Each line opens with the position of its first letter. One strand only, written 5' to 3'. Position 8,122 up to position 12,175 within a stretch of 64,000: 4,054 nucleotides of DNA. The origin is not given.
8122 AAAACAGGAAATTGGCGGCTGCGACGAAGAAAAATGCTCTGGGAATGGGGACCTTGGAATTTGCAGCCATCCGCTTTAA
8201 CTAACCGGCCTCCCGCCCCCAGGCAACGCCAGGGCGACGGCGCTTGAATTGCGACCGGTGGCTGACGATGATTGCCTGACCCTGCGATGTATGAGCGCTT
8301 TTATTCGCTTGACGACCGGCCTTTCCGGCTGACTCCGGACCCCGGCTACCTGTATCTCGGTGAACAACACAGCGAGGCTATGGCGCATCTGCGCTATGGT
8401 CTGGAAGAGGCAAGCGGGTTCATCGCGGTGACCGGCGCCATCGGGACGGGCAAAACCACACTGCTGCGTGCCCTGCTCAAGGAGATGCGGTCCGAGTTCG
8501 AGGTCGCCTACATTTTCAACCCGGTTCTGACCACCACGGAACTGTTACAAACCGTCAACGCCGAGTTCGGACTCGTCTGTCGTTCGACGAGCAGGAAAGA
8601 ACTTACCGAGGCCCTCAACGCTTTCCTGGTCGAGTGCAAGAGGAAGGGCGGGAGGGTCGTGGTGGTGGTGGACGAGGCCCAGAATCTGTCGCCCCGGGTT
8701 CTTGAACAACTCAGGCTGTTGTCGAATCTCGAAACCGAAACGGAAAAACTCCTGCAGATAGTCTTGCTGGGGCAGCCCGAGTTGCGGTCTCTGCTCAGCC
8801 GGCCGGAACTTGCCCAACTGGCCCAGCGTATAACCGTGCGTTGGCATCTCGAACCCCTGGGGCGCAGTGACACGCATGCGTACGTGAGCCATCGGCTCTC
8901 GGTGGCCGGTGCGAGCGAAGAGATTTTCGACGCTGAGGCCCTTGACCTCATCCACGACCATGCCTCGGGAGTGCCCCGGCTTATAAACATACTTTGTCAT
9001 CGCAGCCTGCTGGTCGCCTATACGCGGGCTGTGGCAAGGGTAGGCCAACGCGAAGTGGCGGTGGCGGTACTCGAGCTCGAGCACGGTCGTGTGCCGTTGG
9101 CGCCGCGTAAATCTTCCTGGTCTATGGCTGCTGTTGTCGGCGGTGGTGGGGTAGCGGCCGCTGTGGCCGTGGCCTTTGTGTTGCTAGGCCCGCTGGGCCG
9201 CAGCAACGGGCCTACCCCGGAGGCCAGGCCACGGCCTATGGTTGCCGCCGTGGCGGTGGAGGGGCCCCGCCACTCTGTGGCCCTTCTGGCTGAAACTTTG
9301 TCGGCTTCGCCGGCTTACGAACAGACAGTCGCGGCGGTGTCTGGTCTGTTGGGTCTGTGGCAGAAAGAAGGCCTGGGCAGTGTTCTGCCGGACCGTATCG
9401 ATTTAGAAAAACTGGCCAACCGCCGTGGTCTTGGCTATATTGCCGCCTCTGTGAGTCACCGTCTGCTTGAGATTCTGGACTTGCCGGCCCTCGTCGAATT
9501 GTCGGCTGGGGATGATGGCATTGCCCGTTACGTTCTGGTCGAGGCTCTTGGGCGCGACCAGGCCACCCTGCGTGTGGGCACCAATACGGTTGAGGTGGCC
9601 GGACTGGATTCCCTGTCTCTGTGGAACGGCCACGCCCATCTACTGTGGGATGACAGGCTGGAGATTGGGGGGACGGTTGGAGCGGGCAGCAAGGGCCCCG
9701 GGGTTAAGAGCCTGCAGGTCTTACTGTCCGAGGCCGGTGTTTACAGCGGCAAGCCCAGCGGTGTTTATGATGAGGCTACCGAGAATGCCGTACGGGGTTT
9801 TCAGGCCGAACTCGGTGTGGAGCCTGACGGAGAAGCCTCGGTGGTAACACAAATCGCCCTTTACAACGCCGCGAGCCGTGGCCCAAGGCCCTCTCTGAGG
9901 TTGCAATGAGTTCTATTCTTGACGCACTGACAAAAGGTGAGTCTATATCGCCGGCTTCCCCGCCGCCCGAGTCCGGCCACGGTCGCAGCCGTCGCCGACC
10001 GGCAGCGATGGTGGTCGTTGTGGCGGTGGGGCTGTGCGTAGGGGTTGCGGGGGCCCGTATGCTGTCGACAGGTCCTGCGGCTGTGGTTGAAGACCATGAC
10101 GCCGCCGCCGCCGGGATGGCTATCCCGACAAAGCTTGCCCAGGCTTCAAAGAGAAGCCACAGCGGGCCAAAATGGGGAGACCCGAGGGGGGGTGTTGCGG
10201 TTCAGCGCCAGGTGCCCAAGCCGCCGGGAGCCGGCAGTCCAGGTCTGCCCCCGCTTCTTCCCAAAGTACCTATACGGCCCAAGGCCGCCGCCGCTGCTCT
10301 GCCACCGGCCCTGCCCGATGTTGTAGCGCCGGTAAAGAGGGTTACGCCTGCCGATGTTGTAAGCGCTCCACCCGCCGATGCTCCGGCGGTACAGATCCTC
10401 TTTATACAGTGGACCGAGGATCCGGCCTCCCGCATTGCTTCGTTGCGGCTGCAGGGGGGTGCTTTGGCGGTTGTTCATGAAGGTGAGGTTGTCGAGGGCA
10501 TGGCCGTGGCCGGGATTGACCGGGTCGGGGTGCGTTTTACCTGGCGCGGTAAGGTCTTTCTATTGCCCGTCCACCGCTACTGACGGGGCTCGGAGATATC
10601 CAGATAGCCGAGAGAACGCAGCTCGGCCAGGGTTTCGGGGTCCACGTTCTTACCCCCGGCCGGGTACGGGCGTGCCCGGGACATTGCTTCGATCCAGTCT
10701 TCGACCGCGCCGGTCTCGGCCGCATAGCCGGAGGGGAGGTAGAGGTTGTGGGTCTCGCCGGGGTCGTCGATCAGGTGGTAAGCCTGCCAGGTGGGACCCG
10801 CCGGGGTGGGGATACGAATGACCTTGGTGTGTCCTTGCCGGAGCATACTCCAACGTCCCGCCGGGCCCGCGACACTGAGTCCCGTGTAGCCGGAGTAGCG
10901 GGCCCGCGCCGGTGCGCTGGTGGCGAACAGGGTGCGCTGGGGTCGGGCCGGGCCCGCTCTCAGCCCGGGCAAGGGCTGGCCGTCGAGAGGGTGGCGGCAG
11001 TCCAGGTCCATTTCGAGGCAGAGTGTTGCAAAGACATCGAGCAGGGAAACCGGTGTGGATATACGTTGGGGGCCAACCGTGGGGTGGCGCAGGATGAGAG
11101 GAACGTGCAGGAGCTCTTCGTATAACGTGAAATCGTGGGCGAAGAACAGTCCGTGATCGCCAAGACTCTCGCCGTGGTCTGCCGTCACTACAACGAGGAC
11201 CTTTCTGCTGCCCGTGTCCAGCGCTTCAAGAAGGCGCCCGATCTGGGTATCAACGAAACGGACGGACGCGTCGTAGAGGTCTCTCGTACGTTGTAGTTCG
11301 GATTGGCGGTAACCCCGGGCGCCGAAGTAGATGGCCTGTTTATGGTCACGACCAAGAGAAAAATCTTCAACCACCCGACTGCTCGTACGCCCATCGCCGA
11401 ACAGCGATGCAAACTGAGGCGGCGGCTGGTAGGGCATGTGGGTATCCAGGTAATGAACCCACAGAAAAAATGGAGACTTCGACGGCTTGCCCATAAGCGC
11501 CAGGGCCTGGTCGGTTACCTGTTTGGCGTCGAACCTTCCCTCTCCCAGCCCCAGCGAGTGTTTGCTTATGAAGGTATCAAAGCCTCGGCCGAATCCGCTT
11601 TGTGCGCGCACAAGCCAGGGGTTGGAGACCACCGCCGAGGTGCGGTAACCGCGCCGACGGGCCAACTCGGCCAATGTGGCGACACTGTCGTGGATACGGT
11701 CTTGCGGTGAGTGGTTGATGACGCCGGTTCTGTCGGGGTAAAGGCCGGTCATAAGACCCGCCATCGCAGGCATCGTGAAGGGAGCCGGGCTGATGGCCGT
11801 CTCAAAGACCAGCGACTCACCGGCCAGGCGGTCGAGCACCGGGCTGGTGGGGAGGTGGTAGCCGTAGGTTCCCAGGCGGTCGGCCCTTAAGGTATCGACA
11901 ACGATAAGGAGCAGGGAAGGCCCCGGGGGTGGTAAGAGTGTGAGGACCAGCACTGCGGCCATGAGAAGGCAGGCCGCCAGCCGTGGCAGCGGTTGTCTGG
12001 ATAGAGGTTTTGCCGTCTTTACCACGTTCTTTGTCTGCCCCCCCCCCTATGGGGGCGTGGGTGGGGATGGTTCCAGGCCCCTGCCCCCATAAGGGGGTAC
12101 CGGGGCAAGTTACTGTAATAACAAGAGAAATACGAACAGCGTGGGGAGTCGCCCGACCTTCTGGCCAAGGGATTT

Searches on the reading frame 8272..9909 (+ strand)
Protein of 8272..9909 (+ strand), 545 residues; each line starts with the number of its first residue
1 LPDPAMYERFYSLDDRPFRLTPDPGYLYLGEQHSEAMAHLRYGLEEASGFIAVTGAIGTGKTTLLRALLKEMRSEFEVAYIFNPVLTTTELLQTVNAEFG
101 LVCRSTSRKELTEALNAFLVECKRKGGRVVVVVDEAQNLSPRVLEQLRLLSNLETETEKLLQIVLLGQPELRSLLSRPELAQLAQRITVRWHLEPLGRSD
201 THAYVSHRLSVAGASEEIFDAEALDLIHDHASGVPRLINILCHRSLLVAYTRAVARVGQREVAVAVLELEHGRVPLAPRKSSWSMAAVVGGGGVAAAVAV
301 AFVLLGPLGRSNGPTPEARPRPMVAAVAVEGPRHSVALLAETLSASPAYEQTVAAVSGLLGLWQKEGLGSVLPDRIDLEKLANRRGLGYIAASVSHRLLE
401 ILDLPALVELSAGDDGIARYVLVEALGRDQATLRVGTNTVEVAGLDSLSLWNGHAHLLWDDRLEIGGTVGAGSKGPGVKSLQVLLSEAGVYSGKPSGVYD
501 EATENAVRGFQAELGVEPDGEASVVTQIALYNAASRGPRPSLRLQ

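Call 59: search_protein_families(library=pfam, proteins=[window:8272-9909:+], max_evalue=0.00001)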
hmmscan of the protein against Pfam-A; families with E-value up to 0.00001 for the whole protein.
window:8272-9909:+ (545 aa): 7 families
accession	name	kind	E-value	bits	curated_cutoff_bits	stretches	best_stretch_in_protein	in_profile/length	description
PF13401.12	AAA_22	-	2.4e-28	99.5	27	1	47-175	4-130/130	AAA domain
PF01471.23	PG_binding_1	-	4e-12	46.6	23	1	475-526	2-53/57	Putative peptidoglycan binding domain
PF13191.12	AAA_16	-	1.8e-10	42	32.6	1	47-157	23-162/167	AAA ATPase domain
PF01637.24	ATPase_2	-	3.9e-07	30.6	33.2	1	47-152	19-134/225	ATPase domain predominantly from Archaea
PF13604.12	AAA_30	-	1.6e-06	28.5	27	1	44-198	14-155/191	AAA domain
PF02492.25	cobW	-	7.5e-06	26.1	20.7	0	51-122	3-81/180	CobW/HypB/UreG, nucleotide-binding domain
PF20703.3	nSTAND1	-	8.4e-06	26.1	27.1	0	36-215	22-206/379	Novel STAND NTPase 1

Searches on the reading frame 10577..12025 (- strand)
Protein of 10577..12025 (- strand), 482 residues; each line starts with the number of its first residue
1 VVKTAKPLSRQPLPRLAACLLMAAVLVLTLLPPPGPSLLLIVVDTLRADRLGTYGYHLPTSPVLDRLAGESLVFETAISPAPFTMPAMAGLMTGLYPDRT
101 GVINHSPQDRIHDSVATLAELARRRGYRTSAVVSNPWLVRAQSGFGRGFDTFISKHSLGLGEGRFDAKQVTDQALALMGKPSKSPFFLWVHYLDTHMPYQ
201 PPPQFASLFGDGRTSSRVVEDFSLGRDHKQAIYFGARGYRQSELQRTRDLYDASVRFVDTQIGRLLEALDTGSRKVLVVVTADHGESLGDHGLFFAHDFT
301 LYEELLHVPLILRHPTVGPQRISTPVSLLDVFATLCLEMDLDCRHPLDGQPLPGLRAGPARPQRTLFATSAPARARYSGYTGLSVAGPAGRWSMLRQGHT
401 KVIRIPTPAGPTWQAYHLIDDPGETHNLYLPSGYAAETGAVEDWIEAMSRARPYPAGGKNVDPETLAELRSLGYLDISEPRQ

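Call 59: search_protein_families(library=pfam, proteins=[window:10577-12025:-], max_evalue=0.00001)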
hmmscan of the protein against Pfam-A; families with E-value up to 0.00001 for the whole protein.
window:10577-12025:- (482 aa): 2 families
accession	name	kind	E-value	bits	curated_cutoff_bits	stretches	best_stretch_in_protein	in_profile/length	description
PF00884.28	Sulfatase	-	4.2e-49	167.9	25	1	37-335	2-295/301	Sulfatase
PF01663.27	Phosphodiest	-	2.2e-13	51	23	1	38-113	1-73/342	Type I phosphodiesterase / nucleotide pyrophosphatase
